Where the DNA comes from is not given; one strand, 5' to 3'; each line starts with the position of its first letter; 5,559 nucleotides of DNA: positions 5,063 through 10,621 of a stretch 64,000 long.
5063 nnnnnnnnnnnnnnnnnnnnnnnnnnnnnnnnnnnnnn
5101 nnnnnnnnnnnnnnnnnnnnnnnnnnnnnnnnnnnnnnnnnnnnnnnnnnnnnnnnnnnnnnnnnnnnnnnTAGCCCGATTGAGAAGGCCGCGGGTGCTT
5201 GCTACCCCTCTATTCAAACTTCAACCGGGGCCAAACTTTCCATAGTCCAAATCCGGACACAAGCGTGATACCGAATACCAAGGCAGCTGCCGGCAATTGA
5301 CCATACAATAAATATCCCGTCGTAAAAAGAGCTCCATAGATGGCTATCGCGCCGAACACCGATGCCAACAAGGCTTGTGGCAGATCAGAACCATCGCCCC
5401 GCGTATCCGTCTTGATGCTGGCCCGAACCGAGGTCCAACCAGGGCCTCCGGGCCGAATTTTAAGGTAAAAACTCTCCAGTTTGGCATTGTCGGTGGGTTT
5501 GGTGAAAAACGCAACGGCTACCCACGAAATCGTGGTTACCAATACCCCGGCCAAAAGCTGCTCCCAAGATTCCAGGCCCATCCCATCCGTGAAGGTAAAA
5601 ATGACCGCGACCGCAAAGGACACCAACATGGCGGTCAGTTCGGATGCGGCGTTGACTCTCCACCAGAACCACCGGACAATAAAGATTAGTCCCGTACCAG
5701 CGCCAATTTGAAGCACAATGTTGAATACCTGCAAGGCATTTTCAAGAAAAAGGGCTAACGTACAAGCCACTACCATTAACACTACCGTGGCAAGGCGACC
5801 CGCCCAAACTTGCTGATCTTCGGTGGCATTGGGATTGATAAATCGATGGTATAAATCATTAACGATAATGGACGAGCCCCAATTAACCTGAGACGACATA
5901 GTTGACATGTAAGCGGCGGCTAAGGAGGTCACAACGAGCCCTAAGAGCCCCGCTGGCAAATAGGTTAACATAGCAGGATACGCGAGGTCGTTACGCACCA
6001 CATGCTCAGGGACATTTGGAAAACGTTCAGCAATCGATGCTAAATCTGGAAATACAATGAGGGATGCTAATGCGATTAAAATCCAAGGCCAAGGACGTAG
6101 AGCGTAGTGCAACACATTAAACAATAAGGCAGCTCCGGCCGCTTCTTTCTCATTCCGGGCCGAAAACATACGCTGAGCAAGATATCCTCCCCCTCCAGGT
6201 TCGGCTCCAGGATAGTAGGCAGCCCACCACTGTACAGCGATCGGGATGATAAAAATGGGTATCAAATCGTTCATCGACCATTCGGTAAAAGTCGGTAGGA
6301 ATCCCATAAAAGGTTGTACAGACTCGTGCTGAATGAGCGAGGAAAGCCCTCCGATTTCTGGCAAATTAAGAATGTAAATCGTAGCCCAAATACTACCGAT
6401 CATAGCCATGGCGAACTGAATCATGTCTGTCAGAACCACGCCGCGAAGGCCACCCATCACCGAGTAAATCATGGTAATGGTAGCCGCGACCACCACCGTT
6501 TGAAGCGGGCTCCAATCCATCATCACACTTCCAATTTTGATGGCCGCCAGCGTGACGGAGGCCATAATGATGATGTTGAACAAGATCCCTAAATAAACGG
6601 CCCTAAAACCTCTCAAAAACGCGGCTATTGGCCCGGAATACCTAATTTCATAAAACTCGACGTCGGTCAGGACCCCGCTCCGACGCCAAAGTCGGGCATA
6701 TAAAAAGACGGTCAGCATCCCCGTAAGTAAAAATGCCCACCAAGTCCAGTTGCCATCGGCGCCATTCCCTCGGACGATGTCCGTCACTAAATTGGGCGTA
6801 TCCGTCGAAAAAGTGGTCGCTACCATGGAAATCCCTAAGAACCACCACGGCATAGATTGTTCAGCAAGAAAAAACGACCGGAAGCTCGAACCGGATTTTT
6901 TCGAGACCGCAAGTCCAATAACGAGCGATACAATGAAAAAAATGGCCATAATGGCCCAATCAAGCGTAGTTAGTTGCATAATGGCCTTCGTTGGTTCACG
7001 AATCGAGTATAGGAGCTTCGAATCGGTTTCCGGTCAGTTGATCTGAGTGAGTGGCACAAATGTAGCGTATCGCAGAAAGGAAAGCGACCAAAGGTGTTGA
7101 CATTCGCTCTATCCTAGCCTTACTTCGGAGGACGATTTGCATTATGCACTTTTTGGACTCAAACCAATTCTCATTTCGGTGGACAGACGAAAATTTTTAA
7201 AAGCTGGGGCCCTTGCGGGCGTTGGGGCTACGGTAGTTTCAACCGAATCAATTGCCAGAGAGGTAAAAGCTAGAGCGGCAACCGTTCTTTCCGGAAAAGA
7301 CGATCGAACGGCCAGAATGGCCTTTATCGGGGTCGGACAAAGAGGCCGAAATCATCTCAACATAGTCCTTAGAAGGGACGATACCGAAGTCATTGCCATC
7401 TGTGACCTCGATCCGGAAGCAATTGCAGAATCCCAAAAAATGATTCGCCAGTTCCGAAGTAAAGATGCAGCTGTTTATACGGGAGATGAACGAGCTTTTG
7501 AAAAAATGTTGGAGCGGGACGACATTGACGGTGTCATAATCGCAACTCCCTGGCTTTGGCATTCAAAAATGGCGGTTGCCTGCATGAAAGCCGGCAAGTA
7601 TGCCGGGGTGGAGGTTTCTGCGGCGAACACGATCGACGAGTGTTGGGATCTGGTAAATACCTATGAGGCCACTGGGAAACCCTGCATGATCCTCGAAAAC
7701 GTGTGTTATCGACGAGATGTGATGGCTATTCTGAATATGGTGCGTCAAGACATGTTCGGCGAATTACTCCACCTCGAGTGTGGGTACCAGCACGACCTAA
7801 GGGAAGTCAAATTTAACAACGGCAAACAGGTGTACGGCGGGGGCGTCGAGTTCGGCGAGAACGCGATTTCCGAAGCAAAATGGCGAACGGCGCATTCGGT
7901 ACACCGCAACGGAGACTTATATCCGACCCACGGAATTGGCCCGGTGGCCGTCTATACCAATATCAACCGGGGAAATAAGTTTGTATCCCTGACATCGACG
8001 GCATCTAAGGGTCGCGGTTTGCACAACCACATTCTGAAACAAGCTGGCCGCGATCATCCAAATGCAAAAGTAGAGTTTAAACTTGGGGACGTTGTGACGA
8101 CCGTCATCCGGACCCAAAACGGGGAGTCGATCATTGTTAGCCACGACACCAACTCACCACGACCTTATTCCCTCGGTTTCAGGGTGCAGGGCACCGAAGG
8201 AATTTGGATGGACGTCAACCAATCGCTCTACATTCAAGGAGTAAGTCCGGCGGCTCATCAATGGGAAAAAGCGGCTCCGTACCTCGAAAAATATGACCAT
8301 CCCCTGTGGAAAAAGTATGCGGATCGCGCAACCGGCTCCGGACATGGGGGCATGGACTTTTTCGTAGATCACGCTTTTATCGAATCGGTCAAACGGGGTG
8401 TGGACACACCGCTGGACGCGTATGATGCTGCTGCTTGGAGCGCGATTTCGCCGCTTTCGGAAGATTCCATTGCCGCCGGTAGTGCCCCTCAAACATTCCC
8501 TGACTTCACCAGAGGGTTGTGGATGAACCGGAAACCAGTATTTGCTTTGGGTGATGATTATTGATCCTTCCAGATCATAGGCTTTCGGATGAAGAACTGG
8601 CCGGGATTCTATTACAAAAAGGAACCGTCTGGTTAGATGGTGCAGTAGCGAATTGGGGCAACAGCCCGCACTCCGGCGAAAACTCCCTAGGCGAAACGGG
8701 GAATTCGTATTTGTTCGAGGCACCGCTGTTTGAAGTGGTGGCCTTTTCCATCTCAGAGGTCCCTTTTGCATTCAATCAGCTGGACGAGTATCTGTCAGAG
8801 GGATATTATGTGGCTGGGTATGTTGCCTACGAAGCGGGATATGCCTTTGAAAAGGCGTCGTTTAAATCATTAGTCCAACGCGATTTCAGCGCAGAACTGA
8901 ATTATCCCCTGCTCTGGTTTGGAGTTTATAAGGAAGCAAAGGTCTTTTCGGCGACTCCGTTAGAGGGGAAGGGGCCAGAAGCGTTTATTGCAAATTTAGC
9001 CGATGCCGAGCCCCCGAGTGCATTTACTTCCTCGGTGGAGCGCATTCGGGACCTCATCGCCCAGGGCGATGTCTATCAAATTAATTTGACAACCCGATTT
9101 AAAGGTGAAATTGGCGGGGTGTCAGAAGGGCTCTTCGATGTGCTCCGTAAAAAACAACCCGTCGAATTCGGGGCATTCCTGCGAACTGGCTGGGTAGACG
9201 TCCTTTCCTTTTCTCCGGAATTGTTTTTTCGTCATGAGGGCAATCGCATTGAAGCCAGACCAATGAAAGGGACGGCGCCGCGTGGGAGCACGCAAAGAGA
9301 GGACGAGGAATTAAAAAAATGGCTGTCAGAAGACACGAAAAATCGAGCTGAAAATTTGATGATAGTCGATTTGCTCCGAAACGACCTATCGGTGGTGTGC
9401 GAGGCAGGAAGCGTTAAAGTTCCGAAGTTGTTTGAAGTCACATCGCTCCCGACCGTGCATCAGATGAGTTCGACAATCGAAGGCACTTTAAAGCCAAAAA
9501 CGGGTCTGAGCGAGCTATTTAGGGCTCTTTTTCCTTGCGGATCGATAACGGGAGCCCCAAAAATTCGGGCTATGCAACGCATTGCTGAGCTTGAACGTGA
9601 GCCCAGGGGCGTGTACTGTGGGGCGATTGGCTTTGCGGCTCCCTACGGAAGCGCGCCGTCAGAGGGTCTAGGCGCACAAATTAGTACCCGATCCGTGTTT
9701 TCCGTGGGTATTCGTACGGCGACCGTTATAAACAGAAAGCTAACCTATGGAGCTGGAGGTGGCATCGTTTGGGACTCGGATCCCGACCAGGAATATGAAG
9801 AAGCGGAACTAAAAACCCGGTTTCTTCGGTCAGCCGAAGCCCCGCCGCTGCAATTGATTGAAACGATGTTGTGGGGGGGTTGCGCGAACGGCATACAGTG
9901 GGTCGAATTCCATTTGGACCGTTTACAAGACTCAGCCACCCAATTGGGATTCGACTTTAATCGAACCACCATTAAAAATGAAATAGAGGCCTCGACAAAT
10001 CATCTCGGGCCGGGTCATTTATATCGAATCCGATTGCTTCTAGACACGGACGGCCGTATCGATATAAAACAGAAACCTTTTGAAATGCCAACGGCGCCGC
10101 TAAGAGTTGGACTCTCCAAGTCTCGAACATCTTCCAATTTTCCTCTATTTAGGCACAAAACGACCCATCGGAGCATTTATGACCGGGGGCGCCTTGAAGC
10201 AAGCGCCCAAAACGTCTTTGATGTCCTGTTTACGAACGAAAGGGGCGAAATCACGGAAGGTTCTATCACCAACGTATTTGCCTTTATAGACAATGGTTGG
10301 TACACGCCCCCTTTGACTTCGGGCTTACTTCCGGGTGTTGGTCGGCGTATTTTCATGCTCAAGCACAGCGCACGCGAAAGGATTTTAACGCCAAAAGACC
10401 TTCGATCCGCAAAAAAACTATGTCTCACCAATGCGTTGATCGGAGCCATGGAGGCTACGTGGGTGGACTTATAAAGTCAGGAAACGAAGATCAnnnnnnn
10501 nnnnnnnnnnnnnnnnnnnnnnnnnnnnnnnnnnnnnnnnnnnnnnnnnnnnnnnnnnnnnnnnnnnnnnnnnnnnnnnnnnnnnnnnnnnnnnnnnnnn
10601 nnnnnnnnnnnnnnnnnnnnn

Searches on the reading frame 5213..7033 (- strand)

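Call 39: search_protein_families(library=pfam, proteins=[window:5213-7033:-], max_evalue=0.00001)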
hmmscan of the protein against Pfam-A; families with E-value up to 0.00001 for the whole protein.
window:5213-7033:- (607 aa): 1 family
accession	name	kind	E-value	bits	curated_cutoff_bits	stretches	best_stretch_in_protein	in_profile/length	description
PF00474.23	SSF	-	7.5e-33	114.4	22.8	1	54-471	1-405/406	Sodium:solute symporter family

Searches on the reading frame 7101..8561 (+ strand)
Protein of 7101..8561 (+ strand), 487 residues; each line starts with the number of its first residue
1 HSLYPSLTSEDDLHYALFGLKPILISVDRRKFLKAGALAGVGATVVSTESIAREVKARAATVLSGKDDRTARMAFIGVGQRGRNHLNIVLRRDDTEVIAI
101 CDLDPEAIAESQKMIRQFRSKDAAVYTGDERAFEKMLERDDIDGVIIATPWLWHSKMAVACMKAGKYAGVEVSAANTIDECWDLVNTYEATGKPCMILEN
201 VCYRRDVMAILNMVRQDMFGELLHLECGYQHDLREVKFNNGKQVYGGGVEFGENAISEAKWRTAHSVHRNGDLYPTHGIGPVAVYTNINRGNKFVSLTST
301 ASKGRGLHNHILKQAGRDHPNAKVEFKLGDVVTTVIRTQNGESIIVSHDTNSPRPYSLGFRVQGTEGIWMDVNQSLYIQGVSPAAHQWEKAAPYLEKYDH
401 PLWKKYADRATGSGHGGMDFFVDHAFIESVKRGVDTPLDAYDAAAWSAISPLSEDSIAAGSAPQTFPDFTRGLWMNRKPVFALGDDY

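Call 39: search_protein_families(library=pfam, proteins=[window:7101-8561:+], max_evalue=0.00001)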
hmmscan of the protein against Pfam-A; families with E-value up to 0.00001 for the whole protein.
window:7101-8561:+ (487 aa): 2 families
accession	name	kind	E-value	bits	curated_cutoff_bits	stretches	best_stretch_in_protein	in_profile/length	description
PF21252.2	Glyco_hydro_109_C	-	1.8e-88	295.2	27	1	208-390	1-186/187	Glycosyl hydrolase 109, C-terminal domain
PF01408.29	GFO_IDH_MocA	-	2.4e-11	44.8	24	1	72-197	2-118/120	Oxidoreductase family, NAD-binding Rossmann fold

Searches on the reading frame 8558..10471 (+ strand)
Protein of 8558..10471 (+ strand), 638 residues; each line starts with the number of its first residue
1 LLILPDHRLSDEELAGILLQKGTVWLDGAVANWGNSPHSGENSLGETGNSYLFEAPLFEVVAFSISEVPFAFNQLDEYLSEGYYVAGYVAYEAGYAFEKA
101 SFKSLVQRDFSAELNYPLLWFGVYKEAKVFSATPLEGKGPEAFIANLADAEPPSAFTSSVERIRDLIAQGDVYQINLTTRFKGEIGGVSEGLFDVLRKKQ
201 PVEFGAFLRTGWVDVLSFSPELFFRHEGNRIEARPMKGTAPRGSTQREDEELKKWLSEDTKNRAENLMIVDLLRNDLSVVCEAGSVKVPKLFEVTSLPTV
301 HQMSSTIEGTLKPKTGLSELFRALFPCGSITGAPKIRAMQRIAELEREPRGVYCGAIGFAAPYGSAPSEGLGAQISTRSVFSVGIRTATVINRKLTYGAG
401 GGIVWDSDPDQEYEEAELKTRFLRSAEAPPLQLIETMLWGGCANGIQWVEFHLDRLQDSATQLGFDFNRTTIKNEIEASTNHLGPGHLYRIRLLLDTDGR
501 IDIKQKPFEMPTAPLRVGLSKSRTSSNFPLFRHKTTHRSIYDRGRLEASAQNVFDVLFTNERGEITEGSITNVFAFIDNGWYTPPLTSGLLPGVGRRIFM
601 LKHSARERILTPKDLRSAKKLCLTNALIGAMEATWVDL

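Call 39: search_protein_families(library=pfam, proteins=[window:8558-10471:+], max_evalue=0.00001)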
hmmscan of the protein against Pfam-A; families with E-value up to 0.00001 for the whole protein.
window:8558-10471:+ (638 aa): 2 families
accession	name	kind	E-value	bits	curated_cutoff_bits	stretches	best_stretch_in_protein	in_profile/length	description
PF00425.24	Chorismate_bind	-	2.8e-82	276.6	27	1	155-419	4-257/257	chorismate binding enzyme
PF01063.24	Aminotran_4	-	3e-37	129.1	28.5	1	433-631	2-218/223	Amino-transferase class IV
